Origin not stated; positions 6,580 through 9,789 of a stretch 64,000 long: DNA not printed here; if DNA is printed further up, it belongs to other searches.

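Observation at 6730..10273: Orphan two-gene overlapping operon (220 aa + 969 aa) as islet cargo: candidate undescribed accessory or defence-type system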

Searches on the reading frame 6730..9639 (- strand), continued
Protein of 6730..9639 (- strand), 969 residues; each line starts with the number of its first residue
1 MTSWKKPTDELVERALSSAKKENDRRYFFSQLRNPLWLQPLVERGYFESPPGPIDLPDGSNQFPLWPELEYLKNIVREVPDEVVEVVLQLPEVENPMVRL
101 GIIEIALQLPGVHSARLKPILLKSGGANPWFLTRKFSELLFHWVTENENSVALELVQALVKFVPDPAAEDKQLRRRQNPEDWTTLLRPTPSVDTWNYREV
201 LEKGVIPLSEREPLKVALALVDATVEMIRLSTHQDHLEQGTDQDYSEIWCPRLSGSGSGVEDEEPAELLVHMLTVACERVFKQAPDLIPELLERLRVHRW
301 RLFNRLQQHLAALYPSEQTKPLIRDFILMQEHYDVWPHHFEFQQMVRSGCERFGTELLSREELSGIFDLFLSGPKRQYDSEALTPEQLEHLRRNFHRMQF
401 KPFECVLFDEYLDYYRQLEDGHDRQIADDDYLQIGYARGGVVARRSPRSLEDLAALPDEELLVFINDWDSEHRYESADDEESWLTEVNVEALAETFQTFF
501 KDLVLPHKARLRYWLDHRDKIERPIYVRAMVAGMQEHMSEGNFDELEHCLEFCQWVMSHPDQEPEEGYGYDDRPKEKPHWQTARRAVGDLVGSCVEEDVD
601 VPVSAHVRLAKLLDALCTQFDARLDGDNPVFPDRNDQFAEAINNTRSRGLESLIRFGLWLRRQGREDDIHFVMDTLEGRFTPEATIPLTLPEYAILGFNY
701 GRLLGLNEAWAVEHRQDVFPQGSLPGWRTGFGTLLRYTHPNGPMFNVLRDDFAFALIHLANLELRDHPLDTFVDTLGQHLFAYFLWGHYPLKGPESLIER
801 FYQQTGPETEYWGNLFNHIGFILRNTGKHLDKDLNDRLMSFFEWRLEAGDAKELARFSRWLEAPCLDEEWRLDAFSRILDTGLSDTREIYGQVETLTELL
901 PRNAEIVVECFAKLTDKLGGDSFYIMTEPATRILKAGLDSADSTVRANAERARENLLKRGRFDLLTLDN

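Call 34: find_related_loci(query=A3, collection=genome_contigs, flank=10000)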
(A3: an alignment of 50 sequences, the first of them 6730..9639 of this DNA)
Query A3 (969 aa) in genome_contigs; peptide patterns used: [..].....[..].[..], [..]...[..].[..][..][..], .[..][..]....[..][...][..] (x = any residue, [..] = any of these).
288 stretches matched a pattern; 140 encode a relative of the query (tblastn E <= 1e-3); the best 80 are kept; 80 distinct loci.
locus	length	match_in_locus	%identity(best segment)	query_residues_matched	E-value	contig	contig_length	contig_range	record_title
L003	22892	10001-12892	50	1-969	0e+0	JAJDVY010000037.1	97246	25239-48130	MAG: Nitrospirales bacterium isolate jk18x22bins.71 k141_232697, whole genome shotgun sequence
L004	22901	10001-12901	51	1-969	0e+0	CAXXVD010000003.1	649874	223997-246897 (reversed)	MAG: Chloroflexota bacterium isolate fe2c5841-0234-49a8-8bce-d97ad08295c1 genome assembly, contig: contig_3, whole genom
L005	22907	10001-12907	50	1-965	0e+0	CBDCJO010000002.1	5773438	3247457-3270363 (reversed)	MAG: Candidatus Latescibacterota bacterium isolate e8a457ff-d6c0-45dd-8553-2519624e1a5f genome assembly, contig: contig_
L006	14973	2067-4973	49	1-968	0e+0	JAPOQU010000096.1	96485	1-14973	MAG: Gammaproteobacteria bacterium isolate APA_bin_93 c_000000452924, whole genome shotgun sequence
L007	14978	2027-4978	49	1-969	0e+0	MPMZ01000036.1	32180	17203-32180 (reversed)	MAG: Nitrospira sp. bin75 NODE_2108_length_32180_cov_12.2851_ID_4215, whole genome shotgun sequence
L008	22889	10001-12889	49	1-969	0e+0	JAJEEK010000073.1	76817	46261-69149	MAG: Candidatus Poribacteria bacterium isolate p16x34bins.28 k141_392202, whole genome shotgun sequence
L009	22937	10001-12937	49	1-962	0e+0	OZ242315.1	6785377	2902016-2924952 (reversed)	MAG: Candidatus Poribacteria bacterium isolate 55818b94-eea9-47de-9476-a843df335cd7 genome assembly, chromosome: 1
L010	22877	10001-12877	50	1-968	0e+0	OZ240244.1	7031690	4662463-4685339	MAG: Candidatus Poribacteria bacterium isolate 530b1872-db39-4376-9dde-5bfc35f27194 genome assembly, chromosome: 1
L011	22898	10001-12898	48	1-968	0e+0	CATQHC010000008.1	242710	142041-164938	MAG: Chloroflexota bacterium isolate 11a6ff70-42c8-4f36-b917-3d1cb5cddc1f genome assembly, contig: contig_8, whole genom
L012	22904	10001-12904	49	1-969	0e+0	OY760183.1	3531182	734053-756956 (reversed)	MAG: Chloroflexota bacterium isolate 1e5240b1-722b-4dd6-bc08-6f4f73fd4587 genome assembly, chromosome: 1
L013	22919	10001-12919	47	1-962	0e+0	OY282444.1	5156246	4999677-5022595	MAG: uncultured Poribacteria bacterium genome assembly, chromosome: 1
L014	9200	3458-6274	47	1-961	0e+0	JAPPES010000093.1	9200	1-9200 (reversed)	MAG: Candidatus Poribacteria bacterium isolate RHO1_bin_11 NODE_9530_length_9200_cov_9.299508, whole genome shotgun sequ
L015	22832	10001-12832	48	27-969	0e+0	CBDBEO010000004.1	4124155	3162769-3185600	MAG: uncultured Candidatus Binatia bacterium isolate d69ef4bc-d7cd-432e-8a93-c2be756c76d7 genome assembly, contig: conti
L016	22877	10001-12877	46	1-962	0e+0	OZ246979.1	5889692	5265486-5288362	MAG: Candidatus Poribacteria bacterium isolate b1f05427-043e-45ba-8b49-4d0e3d1ba290 genome assembly, chromosome: 1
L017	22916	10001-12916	46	1-967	0e+0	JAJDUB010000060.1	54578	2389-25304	MAG: Gammaproteobacteria bacterium isolate jk18x1bzbins.61 k141_1616391, whole genome shotgun sequence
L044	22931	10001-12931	45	3-966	0e+0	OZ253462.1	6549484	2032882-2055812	MAG: Candidatus Latescibacterota bacterium isolate 85c596c4-e601-42f5-bc00-22a25924bb3e genome assembly, chromosome: 1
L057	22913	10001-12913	45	26-965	0e+0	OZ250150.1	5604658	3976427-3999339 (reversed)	MAG: Candidatus Latescibacterota bacterium isolate 5c13c588-1760-4ea4-89ab-5ccd14670b69 genome assembly, chromosome: 1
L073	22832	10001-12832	42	27-968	0e+0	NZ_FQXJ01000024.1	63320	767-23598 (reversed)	Desulfosporosinus lacus DSM 15449, whole genome shotgun sequence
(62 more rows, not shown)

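Call 47: predict_structure(alignment_id=A3)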
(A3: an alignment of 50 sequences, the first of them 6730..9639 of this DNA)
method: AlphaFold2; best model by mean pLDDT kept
length: 969 residues; sequences in the alignment: 50
mean_pLDDT: 85.0   pTM: 0.54
mean pLDDT of the five models: 85.0, 84.4, 82.4, 81.2, 81.0
residues with pLDDT >= 90: 488; 70-90: 373; 50-70: 68; < 50: 40
segments of 3 or more residues with pLDDT < 50: 257-261, 377-381, 435-442, 473-482, 765-769
pLDDT, mean of each block of 10 residues (from residue 1): 68 77 75 86 89 75 83 91 93 84 92 92 68 82 92 91 89 84 83 82 88 95 94 83 77 60 79 94 93 91 94 93 94 83 95 94 94 64 72 89 95 93 78 49 71 91 84 47 63 92 93 93 92 93 91 92 59 76 92 86 91 92 80 75 90 95 90 92 81 95 93 94 90 91 92 91 56 89 94 93 84 89 86 93 90 87 92 92 71 90 93 78 70 92 93 83 64
secondary structure, 60 per line:
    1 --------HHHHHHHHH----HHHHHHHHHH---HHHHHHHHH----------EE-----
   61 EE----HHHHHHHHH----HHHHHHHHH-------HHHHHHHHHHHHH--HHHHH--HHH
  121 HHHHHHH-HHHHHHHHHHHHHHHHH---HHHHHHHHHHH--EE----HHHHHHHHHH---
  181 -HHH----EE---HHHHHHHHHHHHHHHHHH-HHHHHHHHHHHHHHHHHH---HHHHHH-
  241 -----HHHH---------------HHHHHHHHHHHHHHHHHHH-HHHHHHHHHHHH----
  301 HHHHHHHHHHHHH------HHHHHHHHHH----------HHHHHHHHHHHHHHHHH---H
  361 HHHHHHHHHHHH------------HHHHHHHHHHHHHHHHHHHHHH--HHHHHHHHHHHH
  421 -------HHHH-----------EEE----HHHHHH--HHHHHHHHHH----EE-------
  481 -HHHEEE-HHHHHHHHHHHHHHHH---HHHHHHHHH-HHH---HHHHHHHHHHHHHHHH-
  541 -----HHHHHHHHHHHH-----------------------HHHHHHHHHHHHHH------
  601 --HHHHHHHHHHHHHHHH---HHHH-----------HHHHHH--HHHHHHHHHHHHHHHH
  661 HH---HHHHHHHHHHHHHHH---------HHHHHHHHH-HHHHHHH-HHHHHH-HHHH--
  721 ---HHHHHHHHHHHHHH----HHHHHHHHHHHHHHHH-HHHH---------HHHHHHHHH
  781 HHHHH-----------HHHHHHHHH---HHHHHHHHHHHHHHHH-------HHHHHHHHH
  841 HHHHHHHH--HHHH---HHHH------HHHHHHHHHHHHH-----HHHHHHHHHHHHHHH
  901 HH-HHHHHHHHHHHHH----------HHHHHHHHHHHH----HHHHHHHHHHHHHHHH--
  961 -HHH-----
elements in order (helices of 4 or more, strands of 3 or more residues): H9-17 H22-31 H35-43 H67-75 H80-88 H96-108 H111-115 H118-127 H129-145 H149-159 H168-177 H194-211 H213-230 H234-239 H246-249 H265-283 H285-296 H301-313 H320-329 H340-356 H360-372 H385-406 H409-420 H428-431 E443-445 H450-455 H458-467 E485-487 H489-504 H508-516 H524-539 H546-557 H581-594 H603-618 H622-625 H637-642 H645-662 H666-680 H690-698 H700-706 H708-713 H715-718 H724-737 H742-757 H759-762 H772-785 H797-805 H809-824 H832-848 H851-854 H858-861 H868-880 H886-902 H904-916 H927-938 H943-958

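Call 49: search_protein_families(library=pfam, alignment_id=A4, max_evalue=0.00001)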
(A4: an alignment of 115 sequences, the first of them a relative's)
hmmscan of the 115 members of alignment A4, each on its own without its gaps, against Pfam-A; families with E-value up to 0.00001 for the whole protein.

A. member 1, L003:7800-9233:- (478 aa): 1 family
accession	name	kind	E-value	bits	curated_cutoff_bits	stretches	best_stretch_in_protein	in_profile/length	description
PF00326.27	Peptidase_S9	-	1.3e-06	28.5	22.6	0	215-263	49-97/213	Prolyl oligopeptidase family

B. families by the number of members that match (of 115 scanned): 111 families (the first 25 are shown)
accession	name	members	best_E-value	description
PF01555.25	N6_N4_Mtase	11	2.7e-45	DNA methylase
PF04851.21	ResIII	8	3.8e-32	Type III restriction enzyme, res subunit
PF07669.17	Eco57I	7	1.6e-32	Eco57I restriction-modification methylase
PF00270.35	DEAD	7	2.7e-24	DEAD/DEAH box helicase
PF20473.4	MmeI_Mtase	6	9.7e-89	MmeI, DNA-methyltransferase domain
PF12564.13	TypeIII_RM_meth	6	4.5e-21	Type III restriction/modification enzyme methylation subunit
PF02384.22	N6_Mtase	4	3.3e-54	N-6 DNA Methylase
PF01408.29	GFO_IDH_MocA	3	1.5e-20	Oxidoreductase family, NAD-binding Rossmann fold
PF14279.12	HNH_5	3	1.8e-14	HNH endonuclease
PF01844.29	HNH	3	3.2e-14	HNH endonuclease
PF22725.1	GFO_IDH_MocA_C3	3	3.5e-08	GFO/IDH/MocA C-terminal domain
PF01432.26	Peptidase_M3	2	1.5e-43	Peptidase family M3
PF01420.25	Methylase_S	2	8e-33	Type I restriction modification DNA specificity domain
PF22014.2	DUF6932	2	1.4e-29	Family of unknown function (DUF6932)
PF13358.12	DDE_3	2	5.2e-22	DDE superfamily endonuclease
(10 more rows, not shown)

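Call 50: search_protein_families(library=padloc, alignment_id=A4, max_evalue=0.00001)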
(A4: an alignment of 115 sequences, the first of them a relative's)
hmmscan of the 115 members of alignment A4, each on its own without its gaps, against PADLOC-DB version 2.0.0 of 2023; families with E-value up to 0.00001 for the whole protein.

A. member 1, L003:7800-9233:- (478 aa): 0 families

B. families by the number of members that match (of 115 scanned): 478 families (the first 25 are shown)
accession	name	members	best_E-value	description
PDLC03635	MTase_III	11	7.5e-186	Type III methyltransferase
PDLC03636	MTase_III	11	2.7e-81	Type III methyltransferase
PDLC03634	MTase_III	11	3e-81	Type III methyltransferase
PDLC03644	MTase_III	11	3.5e-81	Type III methyltransferase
PDLC03641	MTase_III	11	2e-72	Type III methyltransferase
PDLC03638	MTase_III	11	9.4e-67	Type III methyltransferase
PDLC03642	MTase_III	11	8.1e-60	Type III methyltransferase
PDLC03640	MTase_III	11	2.6e-50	Type III methyltransferase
PDLC03637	MTase_III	11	1e-47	Type III methyltransferase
PDLC03354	MTase_II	10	2.8e-59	Type II methyltransferase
PDLC03339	MTase_II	10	6.3e-55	Type II methyltransferase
PDLC03300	MTase_II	10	1.1e-47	Type II methyltransferase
PDLC03278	MTase_II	10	1.2e-38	Type II methyltransferase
PDLC03633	MTase_III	10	3.4e-34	Type III methyltransferase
PDLC03299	MTase_II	10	9.3e-34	Type II methyltransferase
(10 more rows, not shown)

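Call 51: fold_search(model_id=the predicted structure, library=pdb)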
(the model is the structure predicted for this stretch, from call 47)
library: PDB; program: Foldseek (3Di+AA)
matches with E <= 10: 1074; with E <= 0.001: 72
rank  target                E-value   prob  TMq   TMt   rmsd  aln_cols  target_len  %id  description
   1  3ea5_D                2.7e-05  1.00  0.21  0.22  22.2       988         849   12  Kap95p Binding Induces the Switch Loops of RanGDP to adopt the GTP-bound Conformation: Implications for Nuclear Import (released 2008-10-21)
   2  7z8v_D                3.2e-05  1.00  0.18  0.16  26.0      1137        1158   12  CAND1-SCF-SKP2 (SKP1deldel) CAND1 engaged SCF rocked (released 2023-04-19)
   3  2bku_B                5.8e-05  1.00  0.19  0.20  23.1      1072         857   12  Kap95p:RanGTP complex (released 2005-05-04)
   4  4rv1_A                7.0e-05  1.00  0.19  0.34  14.2       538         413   13  Crystal Structure of Engineered Protein. Northeast Structural Genomics Consortium (NESG) Target OR497. (released 2014-12-10)
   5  8cdj_D                7.0e-05  1.00  0.20  0.22  26.5      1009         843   11  CAND1 b-hairpin++-SCF-SKP2 CAND1 rolling SCF engaged (released 2023-04-19)
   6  4rv1_D                8.6e-05  1.00  0.18  0.33  14.8       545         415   12  Crystal Structure of Engineered Protein. Northeast Structural Genomics Consortium (NESG) Target OR497. (released 2014-12-10)
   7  7z8r_D                8.6e-05  1.00  0.23  0.20  27.0      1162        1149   11  CAND1-CUL1-RBX1 (released 2023-04-19)
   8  9l43_A                8.6e-05  1.00  0.19  0.21  20.8      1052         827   10  ATR Spiral -ATRIP bound with VE-822 (released 2025-05-21)
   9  2xwu_B                8.6e-05  1.00  0.19  0.19  20.0      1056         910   13  CRYSTAL STRUCTURE OF IMPORTIN 13 - UBC9 COMPLEX (released 2010-12-29)
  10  5ife_C                9.2e-05  1.00  0.23  0.26  17.3       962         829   11  Crystal structure of the human SF3b core complex (released 2016-10-26)
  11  7zbz_D                9.9e-05  1.00  0.24  0.21  26.2      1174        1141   10  CAND1 delhairpin-SCF-SKP2 CAND1 partly engaged SCF partly rocked (released 2023-04-19)
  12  6ff4_u                1.0e-04  1.00  0.23  0.24  18.3      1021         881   12  human Bact spliceosome core structure (released 2018-08-29)
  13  9j0a_A                1.0e-04  0.99  0.14  0.14  26.0      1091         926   12  Complex structure of ANKRD11/STAG2/RAD21 (released 2025-03-19)
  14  9m1l_D                1.1e-04  1.00  0.21  0.19  26.9      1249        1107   10  Cryo-EM structure of the TBC-DE-Arl2-alpha-beta-tubulin complex with GTP (released 2025-10-22)
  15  3zjy_E                1.4e-04  1.00  0.19  0.22  19.6      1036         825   11  Crystal Structure of Importin 13 - RanGTP - eIF1A complex (released 2013-04-10)
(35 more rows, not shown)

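Call 53: search_protein_families(library=padloc, alignment_id=A3, max_evalue=0.001)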
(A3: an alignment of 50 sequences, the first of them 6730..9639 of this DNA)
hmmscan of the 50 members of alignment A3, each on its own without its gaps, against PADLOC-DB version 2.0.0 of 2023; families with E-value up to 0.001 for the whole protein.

A. member 1, window:6730-9639:- (969 aa): 1 family
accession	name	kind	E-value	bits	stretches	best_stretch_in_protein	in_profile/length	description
PDLC04166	Dsr1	-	2.2e-12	43.6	2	443-751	731-1012/1227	-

B. families by the number of members that match (of 50 scanned): 2 families
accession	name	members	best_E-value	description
PDLC04166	Dsr1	44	2.9e-27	-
PDLC04167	Dsr1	6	6.5e-10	-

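Call 54: find_encoding_contigs(protein=P0003, flank=6000, max_places=2)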
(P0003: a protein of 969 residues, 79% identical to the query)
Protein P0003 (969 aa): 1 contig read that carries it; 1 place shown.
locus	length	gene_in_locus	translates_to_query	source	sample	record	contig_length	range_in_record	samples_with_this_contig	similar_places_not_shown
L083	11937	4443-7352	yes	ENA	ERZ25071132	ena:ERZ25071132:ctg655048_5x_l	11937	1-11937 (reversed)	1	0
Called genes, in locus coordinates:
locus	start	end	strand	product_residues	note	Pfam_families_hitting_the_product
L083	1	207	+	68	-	?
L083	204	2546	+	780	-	PF13091:PLDc_2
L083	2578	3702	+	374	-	PF00271:Helicase_C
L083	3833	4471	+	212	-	-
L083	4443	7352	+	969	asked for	-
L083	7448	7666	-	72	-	-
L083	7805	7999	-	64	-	-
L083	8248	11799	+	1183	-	PF13482:RNase_H_2, PF01443:Viral_helicase1 (faint), PF13086:AAA_11 (faint), PF13604:AAA_30, PF13087:AAA_12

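Call 55: find_encoding_contigs(protein=P0006, flank=6000, max_places=2)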
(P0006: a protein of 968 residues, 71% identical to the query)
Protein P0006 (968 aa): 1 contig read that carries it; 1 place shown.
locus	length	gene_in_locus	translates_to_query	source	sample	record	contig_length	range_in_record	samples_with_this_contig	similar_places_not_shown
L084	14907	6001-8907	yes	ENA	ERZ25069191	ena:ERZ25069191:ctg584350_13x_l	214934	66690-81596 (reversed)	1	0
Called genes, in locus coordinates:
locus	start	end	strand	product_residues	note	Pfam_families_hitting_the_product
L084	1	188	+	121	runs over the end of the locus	-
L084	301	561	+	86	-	-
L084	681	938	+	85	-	PF07704:PSK_trans_fac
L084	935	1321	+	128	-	PF01850:PIN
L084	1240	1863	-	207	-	-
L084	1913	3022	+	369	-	PF07508:Recombinase, PF13408:Zn_ribbon_recom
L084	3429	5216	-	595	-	PF05598:DUF772, PF01609:DDE_Tnp_1, PF13751:DDE_Tnp_1_6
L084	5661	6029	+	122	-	-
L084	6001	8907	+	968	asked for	-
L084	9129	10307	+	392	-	PF13546:DDE_5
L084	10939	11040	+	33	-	-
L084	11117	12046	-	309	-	-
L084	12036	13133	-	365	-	PF02463:SMC_N (faint), PF11398:DUF2813 (faint), PF13175:AAA_15, PF13304:AAA_21, PF13175:AAA_15, PF12476:DUF3696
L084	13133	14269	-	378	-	PF03235:GmrSD_N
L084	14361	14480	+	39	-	-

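Call 56: find_encoding_contigs(protein=P0009, flank=6000, max_places=2)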
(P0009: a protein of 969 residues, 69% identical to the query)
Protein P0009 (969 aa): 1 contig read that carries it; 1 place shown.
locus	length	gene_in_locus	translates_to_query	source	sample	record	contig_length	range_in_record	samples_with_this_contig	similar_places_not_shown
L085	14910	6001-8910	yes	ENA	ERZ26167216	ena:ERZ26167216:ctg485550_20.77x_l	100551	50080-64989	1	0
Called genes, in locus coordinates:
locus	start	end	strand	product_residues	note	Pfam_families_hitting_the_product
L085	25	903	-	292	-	PF12911:OppC_N (weak), PF00528:BPD_transp_1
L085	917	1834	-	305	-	PF19300:BPD_transp_1_N, PF00528:BPD_transp_1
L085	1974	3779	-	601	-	PF00496:SBP_bac_5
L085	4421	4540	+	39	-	-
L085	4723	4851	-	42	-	-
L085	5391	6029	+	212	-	-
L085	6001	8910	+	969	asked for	-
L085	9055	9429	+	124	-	PF13340:DUF4096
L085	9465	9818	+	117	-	PF01609:DDE_Tnp_1, PF13586:DDE_Tnp_1_2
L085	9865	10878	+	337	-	PF00589:Phage_integrase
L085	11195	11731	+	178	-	PF15919:HicB_lk_antitox, PF15970:HicB-like_2, PF05534:HicB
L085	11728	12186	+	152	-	-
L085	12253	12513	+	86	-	-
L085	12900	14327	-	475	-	PF07693:KAP_NTPase, PF13191:AAA_16 (faint)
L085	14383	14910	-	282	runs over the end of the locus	PF07510:GmrSD_C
